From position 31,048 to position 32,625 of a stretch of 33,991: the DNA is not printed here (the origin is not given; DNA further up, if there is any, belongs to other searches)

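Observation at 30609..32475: Two-component pair in which both partners have lost their phosphotransfer residues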

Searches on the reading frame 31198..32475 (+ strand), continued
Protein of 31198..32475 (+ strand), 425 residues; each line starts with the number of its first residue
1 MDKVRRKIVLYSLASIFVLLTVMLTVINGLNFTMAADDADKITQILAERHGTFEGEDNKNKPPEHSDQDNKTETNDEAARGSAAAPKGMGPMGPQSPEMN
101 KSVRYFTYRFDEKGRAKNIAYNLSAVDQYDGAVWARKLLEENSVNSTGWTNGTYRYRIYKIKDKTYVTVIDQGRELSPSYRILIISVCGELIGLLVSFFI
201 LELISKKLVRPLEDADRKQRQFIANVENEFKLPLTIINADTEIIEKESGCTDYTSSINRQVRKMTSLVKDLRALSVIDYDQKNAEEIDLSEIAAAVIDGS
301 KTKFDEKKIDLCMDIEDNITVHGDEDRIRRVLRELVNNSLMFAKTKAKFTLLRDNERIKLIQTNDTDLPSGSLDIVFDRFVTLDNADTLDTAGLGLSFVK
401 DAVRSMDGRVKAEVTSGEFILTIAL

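Call 66: predict_structure(alignment_id=A4)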
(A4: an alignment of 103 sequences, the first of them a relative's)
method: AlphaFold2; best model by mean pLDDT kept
length: 425 residues; sequences in the alignment: 103
mean_pLDDT: 84.6   pTM: 0.50
mean pLDDT of the five models: 84.6, 84.3, 83.5, 83.2, 81.9
residues with pLDDT >= 90: 229; 70-90: 130; 50-70: 41; < 50: 25
segments of 3 or more residues with pLDDT < 50: 61-78, 84-86
pLDDT, mean of each block of 10 residues (from residue 1): 83 93 92 90 90 68 45 47 49 60 90 96 93 97 95 95 96 90 93 94 87 79 76 80 86 84 79 57 81 97 97 97 91 94 95 95 95 84 74 77 92 96 96
secondary structure, 60 per line:
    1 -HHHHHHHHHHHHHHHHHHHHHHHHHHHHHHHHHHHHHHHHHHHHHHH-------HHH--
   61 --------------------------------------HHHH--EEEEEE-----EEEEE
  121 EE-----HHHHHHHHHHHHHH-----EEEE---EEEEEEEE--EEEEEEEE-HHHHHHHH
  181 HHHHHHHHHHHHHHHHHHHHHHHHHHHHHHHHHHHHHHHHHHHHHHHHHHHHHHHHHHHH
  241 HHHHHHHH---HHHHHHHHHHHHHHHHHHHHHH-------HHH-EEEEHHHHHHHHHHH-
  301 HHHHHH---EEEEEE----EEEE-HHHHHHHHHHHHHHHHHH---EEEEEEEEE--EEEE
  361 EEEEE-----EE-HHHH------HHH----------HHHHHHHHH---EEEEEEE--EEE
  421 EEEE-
elements in order: H2-48 H99-102 E105-110 E116-122 H128-141 E147-150 E154-161 E164-171 H173-248 H252-273 E285-288 H289-299 H301-306 E310-315 E320-323 H325-342 E346-354 E357-365 H374-377 H397-405 E409-415 E418-424

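Call 69: search_protein_families(library=pfam, proteins=[L001:12752-16753:+, L003:10772-12535:+], max_evalue=0.01)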
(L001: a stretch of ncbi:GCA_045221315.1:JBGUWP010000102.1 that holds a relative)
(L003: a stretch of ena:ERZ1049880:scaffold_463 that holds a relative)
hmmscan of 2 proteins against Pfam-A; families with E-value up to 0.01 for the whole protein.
L001:12752-16753:+ (1334 aa): 3 families
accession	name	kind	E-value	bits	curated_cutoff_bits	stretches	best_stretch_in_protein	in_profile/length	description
PF14262.12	Cthe_2159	-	9.3e-57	192.7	25.8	3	157-459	5-262/262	Carbohydrate-binding domain-containing protein Cthe_2159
PF09479.16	Flg_new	-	2.3e-16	60.1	27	1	683-747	1-64/65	Listeria-Bacteroides repeat domain (List_Bact_rpt)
PF00404.24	Dockerin_1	-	3.8e-13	49.8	22.9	1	1265-1319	1-55/57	Dockerin type I domain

L003:10772-12535:+ (588 aa): 1 family
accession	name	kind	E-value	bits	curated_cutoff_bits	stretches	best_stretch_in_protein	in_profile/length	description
PF14262.12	Cthe_2159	-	2.1e-63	214.5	25.8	2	99-363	1-262/262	Carbohydrate-binding domain-containing protein Cthe_2159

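Call 72: fold_search(model_id=the predicted structure, library=pdb)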
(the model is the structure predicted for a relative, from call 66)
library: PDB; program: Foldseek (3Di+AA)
matches with E <= 10: 736; with E <= 0.001: 279
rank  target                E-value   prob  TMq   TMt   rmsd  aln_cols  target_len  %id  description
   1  4biw_B                1.9e-12  1.00  0.32  0.53  14.4       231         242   22  Crystal structure of CpxAHDC (hexagonal form) (released 2014-02-12)
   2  4biw_A                3.5e-12  1.00  0.36  0.58   7.5       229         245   23  Crystal structure of CpxAHDC (hexagonal form) (released 2014-02-12)
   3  8a7h_A                6.2e-12  1.00  0.30  0.35  25.1       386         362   16  Crystal structure of a chimeric LOV-Histidine kinase SB2F1-I66R mutant (light state; asymmetrical variant, trigonal fo (released 2024-01-10)
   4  4biz_A                8.5e-12  1.00  0.36  0.61   8.0       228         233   24  Crystal structure of CpxAHDC (orthorhombic form 2) (released 2014-04-23)
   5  5lfk_B                9.5e-12  1.00  0.33  0.56  14.3       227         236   23  Crystal structure of CpxAHDC (hemiphosphorylated form) (released 2017-06-07)
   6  4biz_C                1.1e-11  1.00  0.36  0.59   8.7       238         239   24  Crystal structure of CpxAHDC (orthorhombic form 2) (released 2014-04-23)
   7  8a7f_A                1.4e-11  1.00  0.31  0.36  25.2       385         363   15  Crystal structure of a chimeric LOV-Histidine kinase SB2F1-I66R mutant (asymmetrical variant, trigonal form with long  (released 2024-01-10)
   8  9a5d_A                1.6e-11  1.00  0.33  0.23  22.3       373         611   19  Integrative model of WALK-YYCH by crosslinking MS and deep learning (released 2024-09-18)
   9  8a3u                  2.0e-11  1.00  0.31  0.35  25.4       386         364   14  Crystal structure of a chimeric LOV-Histidine kinase SB2F1 (symmetrical variant, trigonal form with short c-axis) (released 2023-12-20)
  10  8a6x_B                2.1e-11  1.00  0.32  0.36  26.1       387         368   15  Crystal structure of a chimeric LOV-Histidine kinase SB2F1 (asymmetrical variant, trigonal form with long c axis) (released 2024-01-10)
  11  4biu_D                2.3e-11  1.00  0.34  0.52  11.0       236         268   23  Crystal structure of CpxAHDC (orthorhombic form 1) (released 2014-02-12)
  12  4cb0_B                2.3e-11  1.00  0.32  0.58  14.4       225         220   23  Crystal structure of CpxAHDC in complex with ATP (hexagonal form) (released 2014-02-12)
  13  4biv_A                3.0e-11  1.00  0.36  0.53   7.5       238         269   24  Crystal structure of CpxAHDC (trigonal form) (released 2014-02-12)
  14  4bix_A                3.5e-11  1.00  0.35  0.60   7.0       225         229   22  Crystal structure of CpxAHDC (monoclinic form 1) (released 2014-02-12)
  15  4biz_B                4.4e-11  1.00  0.34  0.59   7.6       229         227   22  Crystal structure of CpxAHDC (orthorhombic form 2) (released 2014-04-23)
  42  4q20_A                1.3e-09  1.00  0.31  0.53  13.4       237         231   22  Crystal structure of a C-terminal part of tyrosine kinase (DivL) from Caulobacter crescentus CB15 at 2.50 A resolution (released 2014-04-23)
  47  4q20_B                2.0e-09  1.00  0.31  0.56  11.0       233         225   21  Crystal structure of a C-terminal part of tyrosine kinase (DivL) from Caulobacter crescentus CB15 at 2.50 A resolution (released 2014-04-23)
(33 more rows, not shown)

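Call 75: search_protein_representatives(alignment_id=A1)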
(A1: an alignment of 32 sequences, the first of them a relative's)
Query: 32 sequences, 421 profile positions. Proteins with E-value up to 0.001 (for the whole library): 768793; up to 1e-10: 223070; up to 1e-30: 2748. The best 150 are listed.
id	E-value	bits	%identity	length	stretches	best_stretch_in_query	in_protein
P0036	1.5e-192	656.7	-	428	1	1-421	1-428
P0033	7.5e-184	628.0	-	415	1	1-421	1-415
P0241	6.1e-182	621.7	-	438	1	1-421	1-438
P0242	3.9e-176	602.6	-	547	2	57-421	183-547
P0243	3.0e-173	593.1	-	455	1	1-421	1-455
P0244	6.1e-172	588.8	-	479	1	1-421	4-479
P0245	3.5e-166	569.8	-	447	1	1-421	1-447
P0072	6.2e-166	569.0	-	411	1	1-421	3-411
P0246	4.9e-164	562.8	-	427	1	1-421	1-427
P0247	7.9e-162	555.5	-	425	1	1-421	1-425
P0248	1.9e-161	554.2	-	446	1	1-419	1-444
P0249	3.1e-159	546.9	-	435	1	1-420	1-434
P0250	1.4e-158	544.8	-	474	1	1-421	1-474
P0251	1.1e-157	541.8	-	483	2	87-421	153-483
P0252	8.3e-157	538.9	-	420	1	1-420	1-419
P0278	2.2e-119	415.6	-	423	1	2-421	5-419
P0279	4.2e-118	411.4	-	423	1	2-419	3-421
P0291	9.4e-110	383.9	-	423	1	2-421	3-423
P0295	1.7e-107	376.5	-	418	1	3-421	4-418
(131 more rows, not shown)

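Call 77: find_encoding_contigs(protein=P0278, flank=6000, max_places=2)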
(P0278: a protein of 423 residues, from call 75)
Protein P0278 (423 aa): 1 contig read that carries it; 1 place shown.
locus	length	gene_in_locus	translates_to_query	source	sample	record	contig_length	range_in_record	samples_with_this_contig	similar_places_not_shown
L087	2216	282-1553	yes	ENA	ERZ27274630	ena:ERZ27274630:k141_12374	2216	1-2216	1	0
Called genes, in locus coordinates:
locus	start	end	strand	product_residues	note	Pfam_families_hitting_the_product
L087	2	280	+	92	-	?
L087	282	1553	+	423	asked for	PF00512:HisKA (faint), PF02518:HATPase_c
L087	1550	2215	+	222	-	?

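Call 78: find_encoding_contigs(protein=P0291, flank=6000, max_places=2)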
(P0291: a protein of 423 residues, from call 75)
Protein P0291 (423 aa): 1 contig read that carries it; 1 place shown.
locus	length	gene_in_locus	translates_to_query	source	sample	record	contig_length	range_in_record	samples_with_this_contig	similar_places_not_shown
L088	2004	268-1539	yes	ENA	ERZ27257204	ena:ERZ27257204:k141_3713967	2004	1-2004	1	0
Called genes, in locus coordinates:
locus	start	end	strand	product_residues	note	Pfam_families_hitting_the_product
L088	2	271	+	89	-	?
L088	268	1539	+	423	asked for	PF02518:HATPase_c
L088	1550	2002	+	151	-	?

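Call 80: find_encoding_contigs(protein=P0279, flank=8000, max_places=2)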
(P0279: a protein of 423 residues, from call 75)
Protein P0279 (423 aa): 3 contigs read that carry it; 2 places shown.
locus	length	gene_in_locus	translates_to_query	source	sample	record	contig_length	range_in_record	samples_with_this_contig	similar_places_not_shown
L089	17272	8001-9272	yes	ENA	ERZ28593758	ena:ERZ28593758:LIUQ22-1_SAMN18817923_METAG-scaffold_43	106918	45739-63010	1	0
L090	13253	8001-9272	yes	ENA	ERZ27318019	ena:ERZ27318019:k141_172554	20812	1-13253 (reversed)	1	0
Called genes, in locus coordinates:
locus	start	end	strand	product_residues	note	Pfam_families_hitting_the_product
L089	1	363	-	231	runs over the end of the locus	PF04055:Radical_SAM, PF13353:Fer4_12 (weak)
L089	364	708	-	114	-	-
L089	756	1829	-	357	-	PF13350:Y_phosphatase3, PF03162:Y_phosphatase2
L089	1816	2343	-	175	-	PF00657:Lipase_GDSL (faint), PF13472:Lipase_GDSL_2 (faint)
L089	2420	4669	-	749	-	PF22666:Glyco_hydro_2_N2, PF00703:Glyco_hydro_2 (weak)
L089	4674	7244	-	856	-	-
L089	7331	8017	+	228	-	PF00072:Response_reg, PF00486:Trans_reg_C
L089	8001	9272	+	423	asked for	PF00512:HisKA, PF02518:HATPase_c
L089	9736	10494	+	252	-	PF09359:VTC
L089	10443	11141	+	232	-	PF16316:DUF4956 (weak)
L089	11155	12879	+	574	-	PF14262:Cthe_2159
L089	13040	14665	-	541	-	PF01764:Lipase_3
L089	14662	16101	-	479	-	-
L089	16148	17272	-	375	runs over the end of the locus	PF00924:MS_channel_2nd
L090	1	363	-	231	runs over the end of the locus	PF04055:Radical_SAM, PF13353:Fer4_12 (weak)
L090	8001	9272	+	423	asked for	PF00512:HisKA, PF02518:HATPase_c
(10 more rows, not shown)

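Call 81: find_encoding_contigs(protein=P0295, flank=8000, max_places=2)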
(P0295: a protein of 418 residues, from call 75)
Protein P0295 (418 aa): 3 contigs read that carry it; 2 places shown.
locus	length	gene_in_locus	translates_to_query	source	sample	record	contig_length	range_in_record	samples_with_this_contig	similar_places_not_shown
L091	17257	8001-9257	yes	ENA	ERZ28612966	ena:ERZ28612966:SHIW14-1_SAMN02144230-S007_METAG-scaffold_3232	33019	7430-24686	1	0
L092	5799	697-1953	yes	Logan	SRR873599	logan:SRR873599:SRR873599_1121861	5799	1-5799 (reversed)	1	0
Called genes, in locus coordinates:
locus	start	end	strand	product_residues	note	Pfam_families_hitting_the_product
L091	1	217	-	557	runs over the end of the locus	PF01268:FTHFS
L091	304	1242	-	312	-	PF13228:DUF4037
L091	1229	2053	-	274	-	PF09986:DUF2225 (weak), PF00515:TPR_1 (faint), PF13181:TPR_8 (faint), PF13424:TPR_12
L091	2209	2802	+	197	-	PF00210:Ferritin (faint), PF02915:Rubrerythrin, PF21349:RUBY_RBDX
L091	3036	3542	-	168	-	PF12822:ECF_trnsprt (faint), PF07456:Hpre_diP_synt_I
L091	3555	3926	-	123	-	PF07009:NusG_II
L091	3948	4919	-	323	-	PF02424:ApbE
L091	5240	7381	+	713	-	PF14262:Cthe_2159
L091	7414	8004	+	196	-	PF00072:Response_reg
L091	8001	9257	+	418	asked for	PF00512:HisKA, PF02518:HATPase_c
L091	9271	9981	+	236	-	PF09359:VTC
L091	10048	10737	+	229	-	-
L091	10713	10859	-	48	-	-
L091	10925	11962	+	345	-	PF00924:MS_channel_2nd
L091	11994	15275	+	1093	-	PF13306:LRR_5, PF13855:LRR_8 (faint), PF13306:LRR_5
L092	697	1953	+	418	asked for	PF00512:HisKA, PF02518:HATPase_c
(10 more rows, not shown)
